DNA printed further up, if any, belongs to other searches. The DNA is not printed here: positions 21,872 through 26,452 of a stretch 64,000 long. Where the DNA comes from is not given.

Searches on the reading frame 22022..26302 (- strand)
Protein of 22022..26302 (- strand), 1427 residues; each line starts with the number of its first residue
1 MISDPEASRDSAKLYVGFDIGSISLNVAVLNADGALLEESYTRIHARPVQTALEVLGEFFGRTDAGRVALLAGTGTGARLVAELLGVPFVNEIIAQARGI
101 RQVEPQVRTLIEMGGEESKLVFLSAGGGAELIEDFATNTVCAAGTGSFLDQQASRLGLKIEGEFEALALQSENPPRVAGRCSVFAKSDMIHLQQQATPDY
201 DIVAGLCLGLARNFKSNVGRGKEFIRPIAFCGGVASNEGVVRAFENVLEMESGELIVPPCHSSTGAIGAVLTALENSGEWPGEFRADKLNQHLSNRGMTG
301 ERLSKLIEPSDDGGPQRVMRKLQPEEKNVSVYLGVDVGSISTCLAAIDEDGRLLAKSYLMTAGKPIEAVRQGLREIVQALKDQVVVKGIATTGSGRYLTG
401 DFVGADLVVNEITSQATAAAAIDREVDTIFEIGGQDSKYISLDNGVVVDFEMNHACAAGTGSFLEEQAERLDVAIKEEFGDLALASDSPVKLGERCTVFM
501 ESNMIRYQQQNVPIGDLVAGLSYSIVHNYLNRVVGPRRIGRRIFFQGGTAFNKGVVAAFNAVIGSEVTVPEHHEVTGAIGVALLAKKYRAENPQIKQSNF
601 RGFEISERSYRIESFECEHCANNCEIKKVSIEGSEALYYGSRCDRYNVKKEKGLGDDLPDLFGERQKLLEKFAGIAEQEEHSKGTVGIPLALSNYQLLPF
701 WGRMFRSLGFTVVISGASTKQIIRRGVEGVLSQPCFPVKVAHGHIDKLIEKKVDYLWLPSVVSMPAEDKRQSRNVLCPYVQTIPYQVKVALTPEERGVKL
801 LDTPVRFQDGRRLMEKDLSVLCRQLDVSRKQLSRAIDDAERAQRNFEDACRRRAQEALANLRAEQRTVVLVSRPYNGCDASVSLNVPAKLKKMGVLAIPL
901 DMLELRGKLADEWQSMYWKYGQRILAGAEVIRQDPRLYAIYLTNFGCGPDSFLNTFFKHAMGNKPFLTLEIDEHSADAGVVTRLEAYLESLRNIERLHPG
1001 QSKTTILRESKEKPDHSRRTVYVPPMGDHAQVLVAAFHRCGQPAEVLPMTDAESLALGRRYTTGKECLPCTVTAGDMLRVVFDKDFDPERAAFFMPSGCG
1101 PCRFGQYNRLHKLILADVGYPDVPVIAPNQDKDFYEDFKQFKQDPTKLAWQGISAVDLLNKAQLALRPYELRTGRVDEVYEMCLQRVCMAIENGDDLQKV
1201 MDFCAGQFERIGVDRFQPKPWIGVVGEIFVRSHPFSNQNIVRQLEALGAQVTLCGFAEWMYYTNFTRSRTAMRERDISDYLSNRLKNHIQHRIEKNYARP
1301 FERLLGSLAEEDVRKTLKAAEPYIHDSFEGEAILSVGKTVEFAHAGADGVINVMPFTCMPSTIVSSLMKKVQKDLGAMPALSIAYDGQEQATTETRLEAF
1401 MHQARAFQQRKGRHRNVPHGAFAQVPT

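Call 10: search_protein_families(library=pfam, proteins=[window:22022-26302:-], max_evalue=0.01)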
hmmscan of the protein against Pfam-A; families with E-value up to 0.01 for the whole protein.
window:22022-26302:- (1427 aa): 4 families
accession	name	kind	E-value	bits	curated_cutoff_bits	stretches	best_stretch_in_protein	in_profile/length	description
PF09989.15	DUF2229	-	1.6e-60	204.9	29.4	1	685-903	1-218/218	CoA enzyme activase uncharacterised domain (DUF2229)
PF01869.26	BcrAD_BadFG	-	7.6e-59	199.9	31.5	2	333-585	1-271/271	BadF/BadG/BcrA/BcrD ATPase family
PF06050.19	HGD-D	-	5.1e-09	36.6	28.4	2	939-991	287-342/342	2-hydroxyglutaryl-CoA dehydratase, D-component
PF02782.22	FGGY_C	-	0.00011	22.5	27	0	540-585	150-194/198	FGGY family of carbohydrate kinases, C-terminal domain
